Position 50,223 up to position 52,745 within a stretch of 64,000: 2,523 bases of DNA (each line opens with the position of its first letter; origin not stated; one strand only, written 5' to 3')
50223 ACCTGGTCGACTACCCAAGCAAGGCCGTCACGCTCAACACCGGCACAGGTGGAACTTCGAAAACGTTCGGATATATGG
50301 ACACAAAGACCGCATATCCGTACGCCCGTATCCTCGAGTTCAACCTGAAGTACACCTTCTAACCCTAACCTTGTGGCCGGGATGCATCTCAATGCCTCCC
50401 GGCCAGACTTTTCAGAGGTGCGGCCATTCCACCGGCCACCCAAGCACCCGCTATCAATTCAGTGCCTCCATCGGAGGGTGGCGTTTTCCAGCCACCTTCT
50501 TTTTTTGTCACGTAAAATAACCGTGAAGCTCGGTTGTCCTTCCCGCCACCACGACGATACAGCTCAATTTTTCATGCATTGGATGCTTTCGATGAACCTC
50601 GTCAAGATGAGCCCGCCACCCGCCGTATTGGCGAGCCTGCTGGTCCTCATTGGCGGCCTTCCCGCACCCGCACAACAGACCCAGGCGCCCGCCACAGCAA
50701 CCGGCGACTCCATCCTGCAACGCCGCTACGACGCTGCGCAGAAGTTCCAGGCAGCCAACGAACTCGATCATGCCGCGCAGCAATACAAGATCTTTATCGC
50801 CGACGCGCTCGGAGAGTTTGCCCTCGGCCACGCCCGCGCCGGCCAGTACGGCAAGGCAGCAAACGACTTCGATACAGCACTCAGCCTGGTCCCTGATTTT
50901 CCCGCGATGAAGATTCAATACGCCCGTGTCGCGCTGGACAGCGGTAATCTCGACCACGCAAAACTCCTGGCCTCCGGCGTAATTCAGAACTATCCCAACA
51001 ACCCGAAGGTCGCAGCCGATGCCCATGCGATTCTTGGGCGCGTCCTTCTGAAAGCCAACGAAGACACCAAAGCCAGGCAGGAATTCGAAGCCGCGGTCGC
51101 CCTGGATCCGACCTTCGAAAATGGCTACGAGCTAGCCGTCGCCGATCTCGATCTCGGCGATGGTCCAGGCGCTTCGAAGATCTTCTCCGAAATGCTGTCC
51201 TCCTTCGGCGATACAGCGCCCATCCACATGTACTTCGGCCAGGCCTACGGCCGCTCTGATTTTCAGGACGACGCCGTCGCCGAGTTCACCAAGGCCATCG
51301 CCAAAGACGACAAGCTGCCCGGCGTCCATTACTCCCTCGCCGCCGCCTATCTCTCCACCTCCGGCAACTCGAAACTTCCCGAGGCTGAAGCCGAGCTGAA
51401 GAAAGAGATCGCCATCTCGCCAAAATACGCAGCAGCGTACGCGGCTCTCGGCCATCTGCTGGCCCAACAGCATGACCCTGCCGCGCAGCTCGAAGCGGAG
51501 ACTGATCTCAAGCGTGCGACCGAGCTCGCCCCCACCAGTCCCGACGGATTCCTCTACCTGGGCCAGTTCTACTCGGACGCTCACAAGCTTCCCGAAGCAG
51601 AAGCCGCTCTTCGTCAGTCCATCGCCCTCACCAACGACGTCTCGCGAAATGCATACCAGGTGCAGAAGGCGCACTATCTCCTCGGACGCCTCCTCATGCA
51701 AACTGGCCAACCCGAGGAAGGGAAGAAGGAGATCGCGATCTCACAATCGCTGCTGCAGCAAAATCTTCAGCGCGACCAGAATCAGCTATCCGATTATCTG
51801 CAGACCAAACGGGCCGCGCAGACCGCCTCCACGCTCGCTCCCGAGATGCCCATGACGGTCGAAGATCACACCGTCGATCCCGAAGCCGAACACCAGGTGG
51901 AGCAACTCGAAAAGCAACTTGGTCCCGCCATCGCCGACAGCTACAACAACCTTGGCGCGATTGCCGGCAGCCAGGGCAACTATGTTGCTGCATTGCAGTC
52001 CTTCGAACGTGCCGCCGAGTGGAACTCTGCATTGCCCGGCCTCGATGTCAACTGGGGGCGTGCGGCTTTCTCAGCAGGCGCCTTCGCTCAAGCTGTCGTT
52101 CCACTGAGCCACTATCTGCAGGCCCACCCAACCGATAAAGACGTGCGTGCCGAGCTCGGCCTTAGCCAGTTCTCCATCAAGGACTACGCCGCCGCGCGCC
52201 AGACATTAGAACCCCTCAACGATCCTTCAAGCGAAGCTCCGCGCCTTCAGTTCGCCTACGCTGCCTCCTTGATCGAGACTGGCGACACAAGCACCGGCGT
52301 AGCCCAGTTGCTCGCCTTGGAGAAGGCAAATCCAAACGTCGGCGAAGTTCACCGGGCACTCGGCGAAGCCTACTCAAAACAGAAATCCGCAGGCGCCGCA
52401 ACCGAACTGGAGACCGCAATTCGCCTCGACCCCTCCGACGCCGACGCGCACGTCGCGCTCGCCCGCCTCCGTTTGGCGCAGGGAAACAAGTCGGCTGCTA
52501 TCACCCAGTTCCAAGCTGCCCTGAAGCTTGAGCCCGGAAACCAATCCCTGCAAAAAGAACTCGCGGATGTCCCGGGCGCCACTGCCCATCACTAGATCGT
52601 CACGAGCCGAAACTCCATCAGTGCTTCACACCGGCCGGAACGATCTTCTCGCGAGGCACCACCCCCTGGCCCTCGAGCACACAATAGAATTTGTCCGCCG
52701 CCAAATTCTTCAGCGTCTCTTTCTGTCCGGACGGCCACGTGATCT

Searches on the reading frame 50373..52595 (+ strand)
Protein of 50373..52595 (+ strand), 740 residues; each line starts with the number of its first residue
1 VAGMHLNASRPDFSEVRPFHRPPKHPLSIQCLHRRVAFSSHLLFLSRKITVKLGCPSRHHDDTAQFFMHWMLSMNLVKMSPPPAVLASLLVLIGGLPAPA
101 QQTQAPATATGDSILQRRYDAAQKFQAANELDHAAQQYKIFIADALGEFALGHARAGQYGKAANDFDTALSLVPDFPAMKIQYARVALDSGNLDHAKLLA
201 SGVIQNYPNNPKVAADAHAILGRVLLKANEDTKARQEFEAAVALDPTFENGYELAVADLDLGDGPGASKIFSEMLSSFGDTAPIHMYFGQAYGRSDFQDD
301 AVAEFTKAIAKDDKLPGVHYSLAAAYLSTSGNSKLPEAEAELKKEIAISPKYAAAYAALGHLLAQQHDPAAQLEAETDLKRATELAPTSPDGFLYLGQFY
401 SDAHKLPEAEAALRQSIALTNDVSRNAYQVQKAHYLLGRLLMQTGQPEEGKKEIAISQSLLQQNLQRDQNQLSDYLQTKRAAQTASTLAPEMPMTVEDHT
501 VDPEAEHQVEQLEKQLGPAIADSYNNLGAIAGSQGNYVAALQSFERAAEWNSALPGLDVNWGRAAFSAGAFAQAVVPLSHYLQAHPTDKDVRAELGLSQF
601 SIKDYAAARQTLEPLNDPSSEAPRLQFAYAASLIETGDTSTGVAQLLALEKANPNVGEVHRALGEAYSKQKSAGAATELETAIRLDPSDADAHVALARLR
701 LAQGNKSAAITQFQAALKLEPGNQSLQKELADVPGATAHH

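Call 76: search_protein_families(library=pfam, proteins=[window:50373-52595:+], max_evalue=0.00001)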
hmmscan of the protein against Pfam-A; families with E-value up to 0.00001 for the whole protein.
window:50373-52595:+ (740 aa): 13 families
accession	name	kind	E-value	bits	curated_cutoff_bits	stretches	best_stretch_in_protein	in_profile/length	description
PF14559.12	TPR_19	-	1.6e-32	112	25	1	155-215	3-63/68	Tetratricopeptide repeat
PF13432.12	TPR_16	-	1.4e-25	89.8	32.7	1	667-723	8-64/65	Tetratricopeptide repeat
PF13431.12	TPR_17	-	9e-25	85.3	24.4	0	679-710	2-33/34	Tetratricopeptide repeat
PF13428.12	TPR_14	-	1e-24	84.9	23.5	0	691-732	2-43/44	Tetratricopeptide repeat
PF07719.23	TPR_2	-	1.1e-23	81.8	27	0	690-723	1-34/34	Tetratricopeptide repeat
PF13414.12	TPR_11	-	5.4e-22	77.7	26.8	0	667-704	5-42/42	TPR repeat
PF00515.34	TPR_1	-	1.8e-17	62.8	27.8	0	521-548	1-28/34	Tetratricopeptide repeat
PF23914.1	TPR_CcmH_CycH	-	4.9e-16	59.4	42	0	676-732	36-92/158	Cytochrome c-type biogenesis protein H TPR domain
PF13181.12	TPR_8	-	1.4e-15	56.5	25.7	0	521-552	1-32/34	Tetratricopeptide repeat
PF13371.12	TPR_9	-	3.8e-08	33.7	35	0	527-593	1-67/73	Tetratricopeptide repeat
PF13424.12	TPR_12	-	1.6e-06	28.7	30.1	0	520-549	44-73/77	Tetratricopeptide repeat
PF24575.1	TPR_Slam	-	5.8e-06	27.1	35.2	0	562-610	52-102/104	Surface lipoprotein assembly modifier, N-terminal TPR repeats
PF13174.12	TPR_6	-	8.5e-06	26.5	26.3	0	691-721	1-31/33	Tetratricopeptide repeat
